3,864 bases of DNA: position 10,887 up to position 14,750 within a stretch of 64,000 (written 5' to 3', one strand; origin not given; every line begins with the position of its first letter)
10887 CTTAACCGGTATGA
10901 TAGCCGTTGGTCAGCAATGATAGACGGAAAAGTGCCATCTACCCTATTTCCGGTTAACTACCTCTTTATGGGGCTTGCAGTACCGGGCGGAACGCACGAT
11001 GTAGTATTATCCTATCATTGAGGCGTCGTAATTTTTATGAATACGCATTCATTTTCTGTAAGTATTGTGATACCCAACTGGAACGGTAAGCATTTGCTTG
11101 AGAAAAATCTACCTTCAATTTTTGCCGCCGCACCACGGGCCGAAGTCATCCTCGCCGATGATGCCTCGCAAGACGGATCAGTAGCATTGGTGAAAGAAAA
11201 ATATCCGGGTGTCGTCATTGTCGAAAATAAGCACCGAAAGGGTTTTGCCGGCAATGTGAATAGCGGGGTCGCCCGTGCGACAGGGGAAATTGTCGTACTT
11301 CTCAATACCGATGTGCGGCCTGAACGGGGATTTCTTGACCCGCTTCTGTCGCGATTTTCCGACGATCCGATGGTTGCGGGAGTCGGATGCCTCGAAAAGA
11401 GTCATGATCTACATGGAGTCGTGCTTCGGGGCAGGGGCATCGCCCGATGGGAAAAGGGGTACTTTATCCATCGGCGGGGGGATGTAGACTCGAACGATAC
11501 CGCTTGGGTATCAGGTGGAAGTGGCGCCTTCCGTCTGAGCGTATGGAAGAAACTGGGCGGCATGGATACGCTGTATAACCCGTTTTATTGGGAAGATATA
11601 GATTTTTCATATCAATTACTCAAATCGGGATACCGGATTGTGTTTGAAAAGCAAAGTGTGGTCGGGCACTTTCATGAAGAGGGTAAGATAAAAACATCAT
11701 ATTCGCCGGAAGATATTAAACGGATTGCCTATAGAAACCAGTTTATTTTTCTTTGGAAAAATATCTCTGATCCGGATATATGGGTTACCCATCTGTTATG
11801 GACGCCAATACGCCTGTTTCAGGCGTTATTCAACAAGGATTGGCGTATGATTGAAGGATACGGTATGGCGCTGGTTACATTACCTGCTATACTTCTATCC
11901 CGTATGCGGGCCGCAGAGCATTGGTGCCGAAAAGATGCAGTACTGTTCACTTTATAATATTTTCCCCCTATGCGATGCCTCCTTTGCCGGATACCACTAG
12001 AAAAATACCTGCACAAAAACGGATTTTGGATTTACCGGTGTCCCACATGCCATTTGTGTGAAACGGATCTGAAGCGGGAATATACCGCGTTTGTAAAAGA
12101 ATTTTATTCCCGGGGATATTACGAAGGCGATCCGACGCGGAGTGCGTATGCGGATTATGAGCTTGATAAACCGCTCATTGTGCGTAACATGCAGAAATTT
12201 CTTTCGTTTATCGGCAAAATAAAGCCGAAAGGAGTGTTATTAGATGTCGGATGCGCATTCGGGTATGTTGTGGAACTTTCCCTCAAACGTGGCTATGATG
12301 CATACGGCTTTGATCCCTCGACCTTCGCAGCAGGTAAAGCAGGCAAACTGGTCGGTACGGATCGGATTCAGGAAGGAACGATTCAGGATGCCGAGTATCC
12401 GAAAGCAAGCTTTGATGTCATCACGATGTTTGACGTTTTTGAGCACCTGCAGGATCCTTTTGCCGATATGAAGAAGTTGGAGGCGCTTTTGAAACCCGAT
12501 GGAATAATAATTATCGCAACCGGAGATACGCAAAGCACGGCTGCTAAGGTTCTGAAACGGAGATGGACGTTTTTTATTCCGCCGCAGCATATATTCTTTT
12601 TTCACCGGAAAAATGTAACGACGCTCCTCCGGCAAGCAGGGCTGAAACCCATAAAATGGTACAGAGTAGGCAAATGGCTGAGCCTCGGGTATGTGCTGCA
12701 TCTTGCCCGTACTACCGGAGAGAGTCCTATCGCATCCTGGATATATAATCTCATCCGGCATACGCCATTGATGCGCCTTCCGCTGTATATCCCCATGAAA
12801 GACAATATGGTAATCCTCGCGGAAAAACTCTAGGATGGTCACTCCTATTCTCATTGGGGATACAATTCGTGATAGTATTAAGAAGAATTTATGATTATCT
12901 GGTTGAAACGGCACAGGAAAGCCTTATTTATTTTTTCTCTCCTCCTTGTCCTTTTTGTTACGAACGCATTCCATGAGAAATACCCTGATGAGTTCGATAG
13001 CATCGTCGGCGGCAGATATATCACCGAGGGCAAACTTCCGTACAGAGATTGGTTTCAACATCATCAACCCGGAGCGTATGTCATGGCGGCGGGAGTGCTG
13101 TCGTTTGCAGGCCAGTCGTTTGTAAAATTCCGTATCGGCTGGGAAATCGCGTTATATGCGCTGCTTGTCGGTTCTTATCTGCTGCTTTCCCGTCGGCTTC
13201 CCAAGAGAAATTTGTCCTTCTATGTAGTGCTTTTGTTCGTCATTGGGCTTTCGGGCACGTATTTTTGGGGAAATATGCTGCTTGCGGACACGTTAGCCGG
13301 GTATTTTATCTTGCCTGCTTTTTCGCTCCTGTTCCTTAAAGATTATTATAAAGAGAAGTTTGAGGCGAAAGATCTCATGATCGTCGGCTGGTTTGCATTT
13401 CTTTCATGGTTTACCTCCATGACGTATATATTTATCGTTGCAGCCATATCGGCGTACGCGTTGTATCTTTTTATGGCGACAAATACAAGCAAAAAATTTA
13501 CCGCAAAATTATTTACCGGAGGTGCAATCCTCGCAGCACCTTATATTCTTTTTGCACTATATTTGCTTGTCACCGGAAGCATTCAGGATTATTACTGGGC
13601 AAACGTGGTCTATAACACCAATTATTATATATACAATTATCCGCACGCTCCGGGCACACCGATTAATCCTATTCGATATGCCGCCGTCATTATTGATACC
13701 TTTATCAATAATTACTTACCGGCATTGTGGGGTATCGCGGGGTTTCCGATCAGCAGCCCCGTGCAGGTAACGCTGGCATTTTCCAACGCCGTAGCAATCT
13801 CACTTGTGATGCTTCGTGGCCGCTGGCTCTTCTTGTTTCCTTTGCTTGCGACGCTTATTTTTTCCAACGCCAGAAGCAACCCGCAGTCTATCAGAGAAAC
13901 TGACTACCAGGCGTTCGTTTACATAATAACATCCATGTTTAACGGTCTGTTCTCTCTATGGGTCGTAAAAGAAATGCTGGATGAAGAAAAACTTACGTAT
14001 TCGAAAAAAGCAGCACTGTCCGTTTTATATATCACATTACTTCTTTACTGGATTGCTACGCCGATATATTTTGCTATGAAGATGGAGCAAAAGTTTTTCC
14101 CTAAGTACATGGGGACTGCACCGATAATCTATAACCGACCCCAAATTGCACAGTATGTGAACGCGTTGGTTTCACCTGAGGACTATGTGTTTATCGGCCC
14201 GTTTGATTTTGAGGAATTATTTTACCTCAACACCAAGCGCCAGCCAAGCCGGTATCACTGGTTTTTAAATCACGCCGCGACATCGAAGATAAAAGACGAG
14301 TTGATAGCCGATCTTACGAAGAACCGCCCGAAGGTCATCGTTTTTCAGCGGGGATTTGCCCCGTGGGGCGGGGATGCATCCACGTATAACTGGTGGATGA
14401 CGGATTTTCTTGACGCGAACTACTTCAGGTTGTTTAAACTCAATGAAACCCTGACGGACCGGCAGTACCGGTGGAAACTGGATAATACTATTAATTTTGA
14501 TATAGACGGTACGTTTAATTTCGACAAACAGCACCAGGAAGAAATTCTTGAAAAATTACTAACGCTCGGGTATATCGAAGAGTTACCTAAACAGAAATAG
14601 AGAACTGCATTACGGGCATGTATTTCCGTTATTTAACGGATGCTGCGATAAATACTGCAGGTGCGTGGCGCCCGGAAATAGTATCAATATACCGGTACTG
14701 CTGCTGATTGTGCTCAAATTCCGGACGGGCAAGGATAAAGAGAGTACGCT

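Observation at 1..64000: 64-kb glycosylation supercluster with ~18 GT-C-type membrane enzymes in at least 5 paralogous families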

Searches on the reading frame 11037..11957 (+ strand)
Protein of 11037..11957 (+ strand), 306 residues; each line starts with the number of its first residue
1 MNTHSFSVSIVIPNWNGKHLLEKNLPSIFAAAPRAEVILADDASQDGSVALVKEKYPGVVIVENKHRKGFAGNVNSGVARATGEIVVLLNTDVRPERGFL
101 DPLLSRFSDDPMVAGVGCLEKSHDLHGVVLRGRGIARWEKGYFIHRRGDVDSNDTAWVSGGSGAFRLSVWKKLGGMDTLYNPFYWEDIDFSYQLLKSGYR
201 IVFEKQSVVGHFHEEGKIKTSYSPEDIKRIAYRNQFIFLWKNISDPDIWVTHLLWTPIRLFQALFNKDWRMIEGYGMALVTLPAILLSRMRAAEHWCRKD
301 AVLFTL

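Call 5: search_protein_families(library=pfam, proteins=[window:11037-11957:+], max_evalue=0.01)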
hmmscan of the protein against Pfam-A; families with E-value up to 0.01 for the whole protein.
window:11037-11957:+ (306 aa): 3 families
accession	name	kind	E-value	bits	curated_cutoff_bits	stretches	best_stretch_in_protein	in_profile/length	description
PF00535.33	Glycos_transf_2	-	1.3e-21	77.7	23.3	1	9-166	1-160/168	Glycosyl transferase family 2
PF13641.12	Glyco_tranf_2_3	-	1.4e-15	58.3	27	1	8-214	3-214/230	Glycosyltransferase like family 2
PF13632.12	Glyco_trans_2_3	-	1.1e-05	25.9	27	1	85-218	1-127/198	Glycosyl transferase family group 2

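Call 17: search_protein_families(library=ncbifam, proteins=[window:11037-11957:+], max_evalue=0.01)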
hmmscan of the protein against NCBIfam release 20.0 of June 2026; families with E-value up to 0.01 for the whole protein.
window:11037-11957:+ (306 aa): 14 families
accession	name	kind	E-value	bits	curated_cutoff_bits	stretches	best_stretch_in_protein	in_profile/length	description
TIGR03965.1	mycofact_glyco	equivalog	4.7e-18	65.3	280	1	6-213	74-282/467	mycofactocin biosynthesis glycosyltransferase MftF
NF041875.1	EPS_EpsD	equivalog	9.3e-15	54.8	370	1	8-216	1-211/325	exopolysaccharide biosynthesis glycosyltransferase EpsD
TIGR03937.1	PgaC_IcaA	equivalog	4.5e-12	45.6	422.3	1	5-208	44-247/407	poly-beta-1,6-N-acetyl-D-glucosamine synthase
TIGR04283.1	glyco_like_mftF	equivalog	7.5e-12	45.3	182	1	8-209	1-183/221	TIGR04283 family arsenosugar biosynthesis glycosyltransferase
NF050050.1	ProtGlycPglI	equivalog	2.8e-08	33.5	500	1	8-109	4-110/306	GalNAc(5)-diNAcBac-PP-undecaprenol beta-1,3-glucosyltransferase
NF007482.0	PRK10073.1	equivalog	3.7e-08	32.7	423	1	3-92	3-95/334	glycosyltransferase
NF038299.1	EPS_HpsN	equivalog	1.9e-07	30.4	425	1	7-116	2-115/317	hormogonium polysaccharide biosynthesis glycosyltransferase HpsN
TIGR03030.1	CelA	equivalog_domain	5.6e-05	21.4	699.1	1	63-114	211-260/714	UDP-forming cellulose synthase catalytic subunit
NF053739.1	GlytfEpsEBac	equivalog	0.00011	21.3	450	1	8-87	3-87/265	glycosyltransferase EpsE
NF047683.1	TeichurnBiosyTuaG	equivalog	0.00045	19.9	400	1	3-94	3-98/252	teichuronic acid biosynthesis protein TuaG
TIGR03111.1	glyc2_xrt_Gpos1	hypoth_equivalog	0.00065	18.6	363.95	1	7-116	50-165/439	TIGR03111 family XrtG-associated glycosyltransferase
NF007986.1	PRK10714.1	equivalog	0.00092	18.3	529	1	7-94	7-102/316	undecaprenyl-phosphate 4-deoxy-4-formamido-L-arabinose transferase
NF008558.0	PRK11498.1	equivalog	0.004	15.1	992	1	37-114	308-384/872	UDP-forming cellulose synthase catalytic subunit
NF038302.1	EPS_HpsE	equivalog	0.0063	15.5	300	0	8-99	3-103/307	hormogonium polysaccharide biosynthesis glycosyltransferase HpsE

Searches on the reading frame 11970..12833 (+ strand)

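Call 6: search_protein_families(library=pfam, proteins=[window:11970-12833:+], max_evalue=0.01)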
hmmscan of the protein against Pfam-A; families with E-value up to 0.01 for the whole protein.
window:11970-12833:+ (287 aa): 8 families
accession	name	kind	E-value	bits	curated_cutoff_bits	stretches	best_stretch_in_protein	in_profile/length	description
PF13489.12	Methyltransf_23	-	1.3e-27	97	27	1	74-227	9-161/164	Methyltransferase domain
PF08241.18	Methyltransf_11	-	1.1e-14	55.2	21.2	1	91-182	1-95/95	Methyltransferase domain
PF08242.18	Methyltransf_12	-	8.8e-12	46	30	1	91-180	1-98/98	Methyltransferase domain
PF13649.12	Methyltransf_25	-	1.2e-09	39.1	27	1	91-178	2-97/97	Methyltransferase domain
PF13847.12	Methyltransf_31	-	1.6e-08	34.8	27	1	85-197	2-124/145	Methyltransferase domain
PF08003.17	Methyltransf_9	-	0.0001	21.8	23.8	1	75-204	105-239/315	Protein of unknown function (DUF1698)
PF07757.19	AdoMet_MTase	-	0.00055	20.6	27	1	34-115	14-90/115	Predicted AdoMet-dependent methyltransferase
PF02353.26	CMAS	-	0.0011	18.7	27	1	84-194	60-176/273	Mycolic acid cyclopropane synthetase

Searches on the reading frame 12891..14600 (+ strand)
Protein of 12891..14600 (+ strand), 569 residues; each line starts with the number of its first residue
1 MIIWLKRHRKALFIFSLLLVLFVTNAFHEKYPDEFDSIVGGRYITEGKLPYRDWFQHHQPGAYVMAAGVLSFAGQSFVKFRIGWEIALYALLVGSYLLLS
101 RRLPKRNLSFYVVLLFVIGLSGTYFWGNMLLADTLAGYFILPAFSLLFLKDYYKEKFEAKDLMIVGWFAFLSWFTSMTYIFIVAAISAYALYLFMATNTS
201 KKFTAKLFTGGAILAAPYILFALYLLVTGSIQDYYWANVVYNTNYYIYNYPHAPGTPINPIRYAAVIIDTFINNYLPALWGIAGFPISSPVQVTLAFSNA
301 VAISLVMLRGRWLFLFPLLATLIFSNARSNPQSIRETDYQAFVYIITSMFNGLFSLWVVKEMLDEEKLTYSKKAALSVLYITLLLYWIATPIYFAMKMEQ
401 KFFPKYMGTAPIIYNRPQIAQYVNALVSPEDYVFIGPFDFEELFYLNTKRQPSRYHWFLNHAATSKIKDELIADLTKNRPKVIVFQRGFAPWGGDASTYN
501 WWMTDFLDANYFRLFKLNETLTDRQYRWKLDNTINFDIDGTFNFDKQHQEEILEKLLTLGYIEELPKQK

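Call 6: search_protein_families(library=pfam, proteins=[window:12891-14600:+], max_evalue=0.01)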
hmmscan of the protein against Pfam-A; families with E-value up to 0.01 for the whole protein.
window:12891-14600:+ (569 aa): 0 families

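Call 16: search_protein_families(library=ncbifam, proteins=[window:12891-14600:+], max_evalue=1)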
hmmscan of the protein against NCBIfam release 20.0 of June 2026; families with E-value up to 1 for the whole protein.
window:12891-14600:+ (569 aa): 0 families

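Call 26: search_solved_structures(query=window:12891-14600:+, max_evalue=10)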
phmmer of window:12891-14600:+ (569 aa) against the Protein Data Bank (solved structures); distinct sequences matched with E-value up to 10: 3.
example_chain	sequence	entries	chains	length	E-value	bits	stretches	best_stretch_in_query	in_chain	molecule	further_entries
6xpd_B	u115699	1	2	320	0.083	14.7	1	337-413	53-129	Zinc transporter 8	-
6xpe_B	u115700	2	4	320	0.084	14.7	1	337-413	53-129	Zinc transporter 8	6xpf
7moq_X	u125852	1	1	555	1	11.1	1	466-520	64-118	Docking complex 1 protein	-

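Call 27: search_protein_families(library=pfam, proteins=[window:12891-14600:+], max_evalue=10)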
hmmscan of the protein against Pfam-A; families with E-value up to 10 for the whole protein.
window:12891-14600:+ (569 aa): 0 families

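Call 30: find_homologous_proteins(query=window:12891-14600:+, max_evalue=0.001)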
Query window:12891-14600:+ (569 aa): 333 proteins with E <= 0.001 among 8000 candidates; the best 120 are listed.
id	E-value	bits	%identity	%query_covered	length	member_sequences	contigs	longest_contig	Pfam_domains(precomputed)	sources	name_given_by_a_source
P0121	0.0e+0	1255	96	100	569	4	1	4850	-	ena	-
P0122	0.0e+0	1159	87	100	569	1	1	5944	-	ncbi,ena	-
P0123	0.0e+0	1121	85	100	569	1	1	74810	-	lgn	-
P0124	0.0e+0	1091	83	99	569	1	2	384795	-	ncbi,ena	-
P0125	0.0e+0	1082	82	99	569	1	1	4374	-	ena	-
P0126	0.0e+0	1080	83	96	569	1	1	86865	-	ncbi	-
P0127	0.0e+0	1079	80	100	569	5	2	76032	-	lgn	-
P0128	0.0e+0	1051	81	99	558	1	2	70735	-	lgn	-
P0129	0.0e+0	1051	81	99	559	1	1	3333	-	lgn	-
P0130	0.0e+0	1042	80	97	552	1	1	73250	-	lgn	-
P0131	0.0e+0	1038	80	96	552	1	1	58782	-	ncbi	-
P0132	0.0e+0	1027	77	99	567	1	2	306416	-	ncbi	-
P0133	0.0e+0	1024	78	99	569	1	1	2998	-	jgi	-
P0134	0.0e+0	1022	78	99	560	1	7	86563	-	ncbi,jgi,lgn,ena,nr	ncbi:MAG TPA: hypothetical protein VJB96_01210 [Patescibacteria group bacterium]|nr:hypothetical pro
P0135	0.0e+0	1021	78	96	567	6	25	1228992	-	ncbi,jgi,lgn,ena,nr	ncbi:hypothetical protein KJZ67_03985 [Patescibacteria group bacterium]|nr:hypothetical protein [Pat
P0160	6.0e-239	813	62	100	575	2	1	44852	PF26265.1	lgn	-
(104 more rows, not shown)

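Call 34: search_solved_structures(query=A2, max_evalue=10)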
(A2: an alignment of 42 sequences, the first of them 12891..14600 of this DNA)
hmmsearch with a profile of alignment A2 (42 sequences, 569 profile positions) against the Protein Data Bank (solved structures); distinct sequences matched with E-value up to 10: 32.
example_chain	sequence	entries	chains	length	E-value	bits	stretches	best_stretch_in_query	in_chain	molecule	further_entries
9fap_C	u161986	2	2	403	0.016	17.4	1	75-201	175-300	Isoform 2 of Gamma-aminobutyric acid receptor subunit gamma-2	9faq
9fau_C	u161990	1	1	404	0.016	17.4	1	75-201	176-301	Isoform 2 of Gamma-aminobutyric acid receptor subunit gamma-2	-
9faj_C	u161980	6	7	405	0.016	17.4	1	75-201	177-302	Isoform 2 of Gamma-aminobutyric acid receptor subunit gamma-2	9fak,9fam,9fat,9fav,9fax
9faw_C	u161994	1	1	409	0.016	17.3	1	75-201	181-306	Isoform 2 of Gamma-aminobutyric acid receptor subunit gamma-2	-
6dw0_D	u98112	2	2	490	0.017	17.2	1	75-201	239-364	Gamma-aminobutyric acid receptor subunit gamma-2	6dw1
9oum_D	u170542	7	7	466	0.02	17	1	75-201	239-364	Gamma-aminobutyric acid receptor subunit gamma-2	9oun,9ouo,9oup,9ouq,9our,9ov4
9rge_C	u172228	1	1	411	0.028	16.5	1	75-202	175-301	Gamma-aminobutyric acid receptor subunit gamma-2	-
9fas_C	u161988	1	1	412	0.028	16.5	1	75-202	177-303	Isoform 1 of Gamma-aminobutyric acid receptor subunit gamma-2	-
9rgd_C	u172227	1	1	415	0.028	16.5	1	75-202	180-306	Gamma-aminobutyric acid receptor subunit gamma-2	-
9crs_E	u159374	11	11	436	0.031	16.4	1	75-202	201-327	Gamma-aminobutyric acid receptor subunit gamma-2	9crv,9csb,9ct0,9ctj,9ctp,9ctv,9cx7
9cxa_E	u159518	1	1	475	0.036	16.2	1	75-202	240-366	Gamma-aminobutyric acid receptor subunit gamma-2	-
8foi_D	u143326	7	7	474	0.036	16.2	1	75-202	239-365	Gamma-aminobutyric acid receptor subunit gamma-2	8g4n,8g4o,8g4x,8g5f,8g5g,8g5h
7qna_C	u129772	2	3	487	0.038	16.1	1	75-202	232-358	Gamma-aminobutyric acid receptor subunit gamma-2 | Gamma-aminobutyric acid type A receptor subunit gamma2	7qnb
6hug_C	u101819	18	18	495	0.039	16.1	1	75-202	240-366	Gamma-aminobutyric acid receptor subunit gamma-2 | GABA(A) receptor subunit gamma-2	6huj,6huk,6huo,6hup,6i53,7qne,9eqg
7qn5_A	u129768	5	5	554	0.15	14.2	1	90-206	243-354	Gamma-aminobutyric acid receptor subunit alpha-4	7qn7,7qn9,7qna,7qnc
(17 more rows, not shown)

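Call 38: find_related_loci(query=A2, collection=genome_contigs, flank=10000)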
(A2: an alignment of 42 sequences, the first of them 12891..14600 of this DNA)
Query A2 (569 aa) in genome_contigs; peptide patterns used: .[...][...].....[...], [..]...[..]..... (x = any residue, [..] = any of these).
304 stretches matched a pattern; 58 encode a relative of the query (tblastn E <= 1e-3); 58 distinct loci.
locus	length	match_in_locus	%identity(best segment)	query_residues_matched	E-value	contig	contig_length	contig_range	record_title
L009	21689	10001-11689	83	5-567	0e+0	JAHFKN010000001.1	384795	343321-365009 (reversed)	MAG: Candidatus Gottesmanbacteria bacterium isolate nzgw410 NODE_16_length_384796_cov_19.669238, whole genome shotgun se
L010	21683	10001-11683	79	5-565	0e+0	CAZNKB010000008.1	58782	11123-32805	MAG TPA_asm: uncultured Gammaproteobacteria bacterium isolate SRP173033_co3_60 genome assembly, contig: NODE_464_length_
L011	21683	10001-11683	77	6-567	0e+0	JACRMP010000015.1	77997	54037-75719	MAG: Candidatus Gottesmanbacteria bacterium isolate NC_groundwater_1910_Pr3_S2p5_48_11 SR2-18-S2p5_coassembly_scaffold_1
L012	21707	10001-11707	75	1-569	0e+0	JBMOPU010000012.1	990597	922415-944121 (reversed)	MAG: Patescibacteria group bacterium isolate Betzabe_MAG136 MAG136_14, whole genome shotgun sequence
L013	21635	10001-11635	78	24-568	0e+0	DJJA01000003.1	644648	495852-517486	MAG TPA_asm: Candidatus Gottesmanbacteria bacterium UBA6580 UBA6580_contig_80, whole genome shotgun sequence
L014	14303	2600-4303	72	1-569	0e+0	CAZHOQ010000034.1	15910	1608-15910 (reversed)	MAG TPA_asm: uncultured Gammaproteobacteria bacterium isolate SRP093185_co1_203 genome assembly, contig: NODE_2445_lengt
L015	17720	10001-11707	76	1-569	0e+0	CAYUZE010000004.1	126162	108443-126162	MAG TPA_asm: uncultured Gammaproteobacteria bacterium isolate binchicken_co130_63 genome assembly, contig: NODE_274_leng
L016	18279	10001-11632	83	24-567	0e+0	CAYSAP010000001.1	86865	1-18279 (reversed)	MAG TPA_asm: uncultured Gammaproteobacteria bacterium isolate SRP090828_co2_19 genome assembly, contig: NODE_104_length_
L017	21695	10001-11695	62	6-569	0e+0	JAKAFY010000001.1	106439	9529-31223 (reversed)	MAG: bacterium isolate WY2.bin139 NODE_250_length_106439_cov_2.005597, whole genome shotgun sequence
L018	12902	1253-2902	56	21-569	0e+0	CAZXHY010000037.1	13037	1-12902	MAG TPA_asm: uncultured Gammaproteobacteria bacterium isolate ERP113451_co3_13 genome assembly, contig: NODE_3809_length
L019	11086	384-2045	55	17-569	0e+0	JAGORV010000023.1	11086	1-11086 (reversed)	Candidatus Woesebacteria bacterium isolate Gw_Eff_bin_29 Gw_Eff_14964_length_11086_cov_5.966238, whole genome shotgun se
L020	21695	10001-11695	52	6-568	0e+0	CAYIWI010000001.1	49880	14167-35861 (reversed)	MAG TPA_asm: uncultured Gammaproteobacteria bacterium isolate ERP119705_co3_560 genome assembly, contig: NODE_531_length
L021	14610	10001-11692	54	6-568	0e+0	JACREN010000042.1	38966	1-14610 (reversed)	MAG: Candidatus Gottesmanbacteria bacterium isolate NC_groundwater_1700_Pr3_B-0.1um_46_16 SR-2_scaffold_141_3134127, who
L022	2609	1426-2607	76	6-399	0e+0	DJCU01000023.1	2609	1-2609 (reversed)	MAG TPA_asm: Candidatus Gottesmanbacteria bacterium UBA5942 UBA5942_contig_1528, whole genome shotgun sequence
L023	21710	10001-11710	62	1-569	0e+0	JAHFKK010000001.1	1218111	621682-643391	MAG: Candidatus Gottesmanbacteria bacterium isolate nzgw408 NODE_1_length_1218112_cov_6.992134, whole genome shotgun seq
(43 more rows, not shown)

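Call 43: predict_structure(alignment_id=A2)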
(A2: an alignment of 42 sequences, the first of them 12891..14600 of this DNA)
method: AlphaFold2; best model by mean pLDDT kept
length: 569 residues; sequences in the alignment: 42
mean_pLDDT: 93.1   pTM: 0.90
mean pLDDT of the five models: 93.1, 92.5, 92.5, 90.7, 90.1
residues with pLDDT >= 90: 448; 70-90: 120; 50-70: 1; < 50: 0
segments of 3 or more residues with pLDDT < 50: none
pLDDT, mean of each block of 10 residues (from residue 1): 85 95 90 92 95 92 97 94 97 98 95 97 93 97 98 95 98 95 98 91 93 97 97 93 83 83 93 95 88 96 95 96 93 90 97 97 87 93 95 94 88 84 93 92 92 89 89 96 92 84 95 95 94 91 96 97 89
secondary structure, 60 per line:
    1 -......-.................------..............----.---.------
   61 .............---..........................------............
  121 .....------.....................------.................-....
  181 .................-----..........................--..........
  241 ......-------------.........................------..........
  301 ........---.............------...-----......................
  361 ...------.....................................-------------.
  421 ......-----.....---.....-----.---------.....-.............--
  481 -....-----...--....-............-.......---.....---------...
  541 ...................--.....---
elements in order: H2-7 H9-25 H32-45 H61-73 H77-102 H109-125 H132-152 H159-175 H177-197 H203-228 H231-246 H260-284 H291-308 H312-324 H339-363 H370-406 H420-426 E432-436 H440-444 H460-464 H466-478 E482-485 H496-499 H501-510 H514-520 E524-528 H538-541 E542-545 H546-559 E562-566

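Call 79: search_protein_families(library=pfam, proteins=[P0160], max_evalue=0.01)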
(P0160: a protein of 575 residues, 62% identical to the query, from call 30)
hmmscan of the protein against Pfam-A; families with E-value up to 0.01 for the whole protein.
P0160 (575 aa): 0 families

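Call 87: search_protein_representatives(alignment_id=A2)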
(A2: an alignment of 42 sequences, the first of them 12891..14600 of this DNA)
Query: 42 sequences, 569 profile positions. Proteins with E-value up to 0.001 (for the whole library): 1432; up to 1e-10: 476; up to 1e-30: 151. The best 150 are listed.
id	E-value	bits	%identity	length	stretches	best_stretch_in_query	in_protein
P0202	4.3e-244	828.1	-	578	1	8-566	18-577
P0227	4.1e-219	745.7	-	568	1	2-563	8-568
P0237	8.2e-194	662.1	-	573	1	2-564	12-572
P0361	1.2e-187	641.8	-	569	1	2-563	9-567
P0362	3.5e-179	613.8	-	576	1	3-567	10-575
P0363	4.2e-175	600.4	-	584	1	11-563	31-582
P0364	4.4e-175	600.3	-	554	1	7-567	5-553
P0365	2.6e-174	597.7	-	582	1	11-567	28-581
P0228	2.2e-173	594.7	-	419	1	10-424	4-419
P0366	9.6e-172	589.3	-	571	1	7-564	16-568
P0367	1.7e-171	588.5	-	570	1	7-566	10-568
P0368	1.1e-167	575.9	-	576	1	3-565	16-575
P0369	2.0e-167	575.0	-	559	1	9-563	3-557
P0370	6.7e-161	553.5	-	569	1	8-566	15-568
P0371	1.8e-158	545.4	-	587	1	3-564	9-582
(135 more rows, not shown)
